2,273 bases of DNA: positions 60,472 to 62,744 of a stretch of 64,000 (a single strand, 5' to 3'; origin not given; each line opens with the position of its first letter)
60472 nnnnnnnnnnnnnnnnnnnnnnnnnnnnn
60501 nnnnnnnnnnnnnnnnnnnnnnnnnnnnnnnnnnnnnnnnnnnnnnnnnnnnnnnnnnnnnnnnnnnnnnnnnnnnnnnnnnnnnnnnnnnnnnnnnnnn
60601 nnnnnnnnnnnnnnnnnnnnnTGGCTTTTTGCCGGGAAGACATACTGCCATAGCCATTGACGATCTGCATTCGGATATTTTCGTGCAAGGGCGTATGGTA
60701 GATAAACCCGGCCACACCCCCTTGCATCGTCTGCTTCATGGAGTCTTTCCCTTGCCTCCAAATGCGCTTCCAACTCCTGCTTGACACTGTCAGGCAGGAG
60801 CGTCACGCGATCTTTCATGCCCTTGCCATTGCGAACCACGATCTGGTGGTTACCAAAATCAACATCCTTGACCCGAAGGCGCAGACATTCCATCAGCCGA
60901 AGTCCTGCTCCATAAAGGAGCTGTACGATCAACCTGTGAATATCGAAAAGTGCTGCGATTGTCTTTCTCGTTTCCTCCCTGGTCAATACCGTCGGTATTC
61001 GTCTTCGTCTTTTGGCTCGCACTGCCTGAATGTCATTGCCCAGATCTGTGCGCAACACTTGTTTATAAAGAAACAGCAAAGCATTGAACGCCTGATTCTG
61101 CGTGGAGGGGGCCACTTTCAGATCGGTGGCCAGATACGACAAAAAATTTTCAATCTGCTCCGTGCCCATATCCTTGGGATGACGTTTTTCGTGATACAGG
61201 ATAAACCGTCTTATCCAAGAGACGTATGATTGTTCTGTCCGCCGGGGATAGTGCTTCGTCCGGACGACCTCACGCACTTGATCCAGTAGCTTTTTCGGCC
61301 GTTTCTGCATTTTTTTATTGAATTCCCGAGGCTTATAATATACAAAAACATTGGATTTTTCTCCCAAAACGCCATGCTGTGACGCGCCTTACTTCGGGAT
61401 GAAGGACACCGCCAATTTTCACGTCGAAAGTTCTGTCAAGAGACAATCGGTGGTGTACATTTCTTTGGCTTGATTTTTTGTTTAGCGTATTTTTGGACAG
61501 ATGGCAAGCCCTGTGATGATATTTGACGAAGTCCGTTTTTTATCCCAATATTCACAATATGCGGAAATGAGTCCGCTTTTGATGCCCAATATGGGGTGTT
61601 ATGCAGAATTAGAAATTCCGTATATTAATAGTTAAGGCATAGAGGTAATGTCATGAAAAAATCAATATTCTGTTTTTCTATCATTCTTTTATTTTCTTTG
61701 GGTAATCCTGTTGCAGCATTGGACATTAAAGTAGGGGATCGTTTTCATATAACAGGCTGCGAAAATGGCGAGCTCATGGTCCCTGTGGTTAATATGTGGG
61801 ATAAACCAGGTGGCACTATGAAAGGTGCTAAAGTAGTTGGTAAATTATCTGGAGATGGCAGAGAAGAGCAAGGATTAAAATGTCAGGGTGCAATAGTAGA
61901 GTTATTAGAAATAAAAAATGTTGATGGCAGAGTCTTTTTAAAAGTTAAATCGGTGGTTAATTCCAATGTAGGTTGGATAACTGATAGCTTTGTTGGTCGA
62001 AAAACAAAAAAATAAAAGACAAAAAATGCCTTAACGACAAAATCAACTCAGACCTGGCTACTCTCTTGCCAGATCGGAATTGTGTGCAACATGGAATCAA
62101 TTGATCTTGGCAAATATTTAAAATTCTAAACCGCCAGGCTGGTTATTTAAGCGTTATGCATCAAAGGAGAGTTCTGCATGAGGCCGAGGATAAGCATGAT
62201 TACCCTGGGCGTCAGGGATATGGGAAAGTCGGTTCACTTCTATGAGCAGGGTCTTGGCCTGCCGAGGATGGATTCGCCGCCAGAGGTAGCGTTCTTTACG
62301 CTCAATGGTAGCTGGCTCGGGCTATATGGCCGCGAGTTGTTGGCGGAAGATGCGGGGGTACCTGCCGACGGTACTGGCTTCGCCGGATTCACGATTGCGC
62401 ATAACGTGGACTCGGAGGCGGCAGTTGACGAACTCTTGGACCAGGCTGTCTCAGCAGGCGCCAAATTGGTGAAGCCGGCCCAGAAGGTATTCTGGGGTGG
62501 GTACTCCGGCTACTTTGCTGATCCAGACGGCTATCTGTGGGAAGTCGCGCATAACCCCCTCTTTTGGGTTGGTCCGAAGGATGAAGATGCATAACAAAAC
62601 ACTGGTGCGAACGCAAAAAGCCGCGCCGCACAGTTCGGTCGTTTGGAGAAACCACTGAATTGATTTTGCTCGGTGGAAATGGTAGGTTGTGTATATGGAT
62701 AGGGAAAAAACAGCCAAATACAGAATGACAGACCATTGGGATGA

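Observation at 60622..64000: Chromosomal integron with at least four cassettes abutting the glutamate synthase operon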

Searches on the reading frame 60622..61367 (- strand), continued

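Call 23: get_annotated_region(hit=H39, flank=7000)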
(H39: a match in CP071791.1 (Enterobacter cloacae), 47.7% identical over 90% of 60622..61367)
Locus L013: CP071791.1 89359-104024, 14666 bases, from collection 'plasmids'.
description: Enterobacter cloacae strain P7536 plasmid pIncHI2_P7536, complete sequence
organism: Enterobacter cloacae (NCBI taxid 550)
taxonomy: Bacteria; Pseudomonadota; Gammaproteobacteria; Enterobacterales; Enterobacteriaceae; Enterobacter; Enterobacter cloacae
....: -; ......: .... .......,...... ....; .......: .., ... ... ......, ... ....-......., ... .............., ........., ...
typing (MOB-suite, as given by PLSDB): conjugative; replicon IncHI2A,rep_cluster_1088; relaxase MOBH; mating-pair formation MPF_F
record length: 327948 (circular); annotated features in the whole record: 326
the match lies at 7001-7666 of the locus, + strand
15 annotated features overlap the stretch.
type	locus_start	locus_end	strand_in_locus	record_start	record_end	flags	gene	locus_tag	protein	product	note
CDS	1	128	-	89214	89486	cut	rcnR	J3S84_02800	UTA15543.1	Ni(II)/Co(II)-binding transcriptional repressor RcnR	-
CDS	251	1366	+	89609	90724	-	-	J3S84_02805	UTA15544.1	nickel/cobalt efflux protein RcnA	-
CDS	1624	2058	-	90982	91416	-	-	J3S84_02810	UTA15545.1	copper-binding protein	-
CDS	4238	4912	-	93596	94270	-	-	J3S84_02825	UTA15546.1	type A chloramphenicol O-acetyltransferase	-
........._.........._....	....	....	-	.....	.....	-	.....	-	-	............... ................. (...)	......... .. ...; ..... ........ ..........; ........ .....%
predicted_resistance_gene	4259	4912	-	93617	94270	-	catA1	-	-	type A-1 chloramphenicol O-acetyltransferase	predicted by amrfinderplus; class PHENICOL; identity 100.0%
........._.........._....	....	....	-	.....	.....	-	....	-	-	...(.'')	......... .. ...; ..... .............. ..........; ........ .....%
predicted_resistance_gene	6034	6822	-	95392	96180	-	aadA1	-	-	ANT(3'')-Ia family aminoglycoside nucleotidyltransferase AadA1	predicted by amrfinderplus; class AMINOGLYCOSIDE; identity 100.0%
CDS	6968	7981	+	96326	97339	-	intI1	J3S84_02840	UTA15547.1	class 1 integron integrase IntI1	-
CDS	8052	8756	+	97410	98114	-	-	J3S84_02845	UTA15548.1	IS6-like element IS26 family transposase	-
CDS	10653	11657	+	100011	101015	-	-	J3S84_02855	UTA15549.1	IS110-like element IS5075 family transposase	-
predicted_resistance_gene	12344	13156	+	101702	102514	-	sul2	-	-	sulfonamide-resistant dihydropteroate synthase Sul2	predicted by amrfinderplus; class SULFONAMIDE; identity 100.0%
predicted_resistance_gene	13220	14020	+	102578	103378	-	aph(3'')-Ib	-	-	aminoglycoside O-phosphotransferase APH(3'')-Ib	predicted by amrfinderplus; class AMINOGLYCOSIDE; identity 100.0%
CDS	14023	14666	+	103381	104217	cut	-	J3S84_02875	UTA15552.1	aminoglycoside O-phosphotransferase APH(6)-Id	-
predicted_resistance_gene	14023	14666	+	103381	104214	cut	aph(6)-Id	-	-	aminoglycoside O-phosphotransferase APH(6)-Id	predicted by amrfinderplus; class AMINOGLYCOSIDE; identity 100.0%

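Call 35: find_homologous_proteins(query=window:60622-61367:-, max_evalue=1e-20)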
Query window:60622-61367:- (248 aa): 8000 proteins with E <= 1e-20 among 8000 candidates; the best 120 are listed.
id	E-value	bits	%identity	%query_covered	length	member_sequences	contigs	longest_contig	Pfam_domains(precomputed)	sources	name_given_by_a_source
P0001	3.2e-142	490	96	92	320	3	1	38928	PF13495.13,PF00589.28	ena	-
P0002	1.9e-123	429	83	92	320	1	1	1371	PF13495.13,PF00589.28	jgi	-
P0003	6.8e-106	371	72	92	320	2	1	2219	PF13495.13,PF00589.28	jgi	jgi:integron integrase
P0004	2.1e-97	343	65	93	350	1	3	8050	PF13495.13,PF00589.28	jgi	-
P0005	7.6e-96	338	-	-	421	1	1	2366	PF13495.13,PF00589.28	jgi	-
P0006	9.4e-96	338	66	92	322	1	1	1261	PF13495.13,PF00589.28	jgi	-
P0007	1.3e-95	338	67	92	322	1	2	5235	PF13495.13,PF00589.28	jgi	jgi:integron integrase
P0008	1.5e-95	337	67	92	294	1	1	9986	PF13495.13,PF00589.28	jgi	jgi:integron integrase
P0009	1.5e-95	337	63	92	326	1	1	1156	PF13495.13,PF00589.28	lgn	-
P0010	1.9e-95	337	64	96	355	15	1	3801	PF13495.13,PF00589.28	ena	-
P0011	3.9e-95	336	66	92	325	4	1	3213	PF13495.13,PF00589.28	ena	-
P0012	5.8e-95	336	64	94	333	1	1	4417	PF13495.13,PF00589.28,PF16795.11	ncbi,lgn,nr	ncbi:MAG TPA: integron integrase [Anaerolineae bacterium]|nr:integron integrase [Anaerolineae bacter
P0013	7.8e-95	335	65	92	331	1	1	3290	PF13495.13,PF00589.28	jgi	jgi:integron integrase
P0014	7.8e-95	335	66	92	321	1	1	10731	PF13495.13,PF00589.28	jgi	-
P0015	1.1e-94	335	66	92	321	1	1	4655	PF13495.13,PF00589.28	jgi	-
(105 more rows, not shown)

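Call 36: find_encoding_contigs(protein=P0001, flank=10000, max_places=4)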
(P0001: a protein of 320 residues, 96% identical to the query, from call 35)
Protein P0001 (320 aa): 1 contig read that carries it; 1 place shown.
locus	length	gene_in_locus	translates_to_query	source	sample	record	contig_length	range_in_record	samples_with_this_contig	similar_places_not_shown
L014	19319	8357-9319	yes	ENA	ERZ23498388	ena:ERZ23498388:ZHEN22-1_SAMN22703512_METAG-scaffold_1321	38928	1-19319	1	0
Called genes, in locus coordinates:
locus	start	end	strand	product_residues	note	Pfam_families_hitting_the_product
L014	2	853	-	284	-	?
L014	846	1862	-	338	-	PF13310:Virulence_RhuM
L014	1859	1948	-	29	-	-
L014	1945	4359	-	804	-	PF13166:AAA_13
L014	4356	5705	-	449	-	PF01420:Methylase_S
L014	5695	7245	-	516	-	PF12161:HsdM_N, PF02384:N6_Mtase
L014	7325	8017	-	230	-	-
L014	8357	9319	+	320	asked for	PF13495:Phage_int_SAM_4, PF00589:Phage_integrase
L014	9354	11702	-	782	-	PF01493:GXGXG, PF14691:Fer4_20, PF01266:DAO (weak), PF07992:Pyr_redox_2, PF13450:NAD_binding_8, PF13738:Pyr_redox_3 (weak), PF12838:Fer4_7, PF00037:Fer4 (weak), +3 more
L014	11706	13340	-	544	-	PF00037:Fer4 (weak), PF12837:Fer4_6 (weak), PF12838:Fer4_7, PF13183:Fer4_8, PF13187:Fer4_9 (weak), PF13484:Fer4_16, PF13534:Fer4_17 (weak), PF01645:Glu_synthase, +2 more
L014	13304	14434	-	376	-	-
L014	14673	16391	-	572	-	PF00795:CN_hydrolase, PF02540:NAD_synthase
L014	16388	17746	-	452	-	PF03951:Gln-synt_N, PF00120:Gln-synt_C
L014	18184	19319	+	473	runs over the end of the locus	PF03951:Gln-synt_N, PF00120:Gln-synt_C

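Call 55: search_protein_families(library=padloc, proteins=[L014:7325-8017:-], max_evalue=0.01)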
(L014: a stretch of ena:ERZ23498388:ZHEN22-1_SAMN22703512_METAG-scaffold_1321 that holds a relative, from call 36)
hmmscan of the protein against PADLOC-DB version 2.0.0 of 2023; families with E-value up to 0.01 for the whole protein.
L014:7325-8017:- (230 aa): 0 families

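Call 56: search_protein_families(library=pfam, proteins=[L014:7325-8017:-], max_evalue=0.01)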
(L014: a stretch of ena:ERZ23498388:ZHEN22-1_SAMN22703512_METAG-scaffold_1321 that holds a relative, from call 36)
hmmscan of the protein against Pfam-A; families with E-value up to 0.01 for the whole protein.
L014:7325-8017:- (230 aa): 0 families

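Call 63: search_solved_structures(query=window:60622-61310:-, max_evalue=0.00001)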
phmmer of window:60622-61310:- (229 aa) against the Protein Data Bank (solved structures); distinct sequences matched with E-value up to 0.00001: 3.
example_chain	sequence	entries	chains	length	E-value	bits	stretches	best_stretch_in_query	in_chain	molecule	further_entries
2a3v_A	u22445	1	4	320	1e-56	195.4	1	9-227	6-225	site-specific recombinase IntI4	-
4a8e_A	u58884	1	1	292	6.4e-17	65.3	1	57-188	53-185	PROBABLE TYROSINE RECOMBINASE XERC-LIKE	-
5hxy_A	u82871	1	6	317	9.2e-14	55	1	16-190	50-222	Tyrosine recombinase XerA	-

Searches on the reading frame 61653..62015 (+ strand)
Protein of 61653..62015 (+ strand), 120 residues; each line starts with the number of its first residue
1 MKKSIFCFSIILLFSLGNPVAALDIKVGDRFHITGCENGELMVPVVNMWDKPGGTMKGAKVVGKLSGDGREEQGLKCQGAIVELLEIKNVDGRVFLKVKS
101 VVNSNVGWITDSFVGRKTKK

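Call 6: search_protein_families(library=pfam, proteins=[window:61653-62015:+], max_evalue=0.01)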
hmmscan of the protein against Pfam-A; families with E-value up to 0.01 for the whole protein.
window:61653-62015:+ (120 aa): 0 families

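Call 7: search_protein_families(library=ncbifam, proteins=[window:61653-62015:+], max_evalue=0.01)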
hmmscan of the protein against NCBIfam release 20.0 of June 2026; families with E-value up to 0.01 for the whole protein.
window:61653-62015:+ (120 aa): 0 families

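Call 55: search_protein_families(library=padloc, proteins=[window:61653-62015:+], max_evalue=0.01)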
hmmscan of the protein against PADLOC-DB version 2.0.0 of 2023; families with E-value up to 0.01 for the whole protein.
window:61653-62015:+ (120 aa): 0 families

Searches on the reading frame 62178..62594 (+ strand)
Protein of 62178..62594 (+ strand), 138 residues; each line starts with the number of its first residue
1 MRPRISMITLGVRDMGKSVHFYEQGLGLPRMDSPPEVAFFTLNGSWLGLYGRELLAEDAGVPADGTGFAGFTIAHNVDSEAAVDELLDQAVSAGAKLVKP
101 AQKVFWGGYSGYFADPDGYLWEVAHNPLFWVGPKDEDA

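Call 6: search_protein_families(library=pfam, proteins=[window:62178-62594:+], max_evalue=0.01)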
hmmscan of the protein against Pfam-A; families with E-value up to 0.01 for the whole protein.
window:62178-62594:+ (138 aa): 3 families
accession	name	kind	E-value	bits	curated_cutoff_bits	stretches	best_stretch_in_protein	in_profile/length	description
PF00903.31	Glyoxalase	-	9.8e-20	71.6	20.6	1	4-123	1-121/121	Glyoxalase/Bleomycin resistance protein/Dioxygenase superfamily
PF18029.7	Glyoxalase_6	-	0.00061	20.9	23.6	1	8-123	2-105/106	Glyoxalase-like domain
PF12681.13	Glyoxalase_2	-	0.0069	16.8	30.1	0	9-124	5-114/118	Glyoxalase-like domain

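Call 7: search_protein_families(library=ncbifam, proteins=[window:62178-62594:+], max_evalue=0.01)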
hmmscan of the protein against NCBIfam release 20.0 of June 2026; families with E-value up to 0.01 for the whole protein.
window:62178-62594:+ (138 aa): 22 families
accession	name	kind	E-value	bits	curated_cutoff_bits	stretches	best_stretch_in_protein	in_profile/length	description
NF000339.2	fos-Crono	exception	1.6e-08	34.8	275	1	7-123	6-110/134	FosA family fosfomycin resistance glutathione transferase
NF003152.0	PRK04101.1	equivalog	1.4e-07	31.9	171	1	5-123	5-116/139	metallothiol transferase FosB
NF000496.2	Fos_GSH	equivalog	6.1e-07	29.6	180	1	5-123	5-114/136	fosfomycin resistance glutathione transferase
NF000221.4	FosA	exception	5.3e-06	26.4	250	1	6-123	6-114/137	FosA family fosfomycin resistance glutathione transferase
NF000125.1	498180014_fosA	hypoth_equivalog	4.9e-05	23.5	250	1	7-122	8-115/129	Fos family putative thiol transferase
NF000075.1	299782351_fosA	exception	8.5e-05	22.6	275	1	6-123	6-114/138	FosA3/FosA4 family fosfomycin resistance glutathione transferase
NF000493.1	Fos_BSH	exception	9.8e-05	22.8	240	1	5-123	4-115/137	FosB/FosD family fosfomycin resistance bacillithiol transferase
NF000467.1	FosG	exception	0.00017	21.6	240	1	5-122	5-108/132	FosG family fosfomycin resistance glutathione transferase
NF000026.1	154989_fosA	exception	0.00018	21.7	275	1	5-123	5-114/141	FosA/FosA2 family fosfomycin resistance glutathione transferase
NF041541.1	fosBx1_fam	exception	0.00037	20.9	290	1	5-123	5-116/138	FosBx1 family fosfomycin resistance bacillithiol transferase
NF038306.1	fosM_gen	equivalog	0.00057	20.3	255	1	8-123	7-115/137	FosM family fosfomycin resistance protein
NF000098.1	Fos_BSH_Bcer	exception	0.00061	20.1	295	1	5-123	5-116/138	FosB family fosfomycin resistance bacillithiol transferase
NF000495.1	FosK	exception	0.00078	19.3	280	1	5-94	5-94/132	fosfomycin resistance glutathione transferase FosK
TIGR02295.1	HpaD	equivalog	0.001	18.3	321.4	1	4-119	4-111/298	3,4-dihydroxyphenylacetate 2,3-dioxygenase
NF000094.1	354827590_fosA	exception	0.0011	19.1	275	1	6-122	6-110/135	FosA family fosfomycin resistance glutathione transferase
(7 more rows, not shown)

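Call 55: search_protein_families(library=padloc, proteins=[window:62178-62594:+], max_evalue=0.01)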
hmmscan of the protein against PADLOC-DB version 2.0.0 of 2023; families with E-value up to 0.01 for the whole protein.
window:62178-62594:+ (138 aa): 0 families
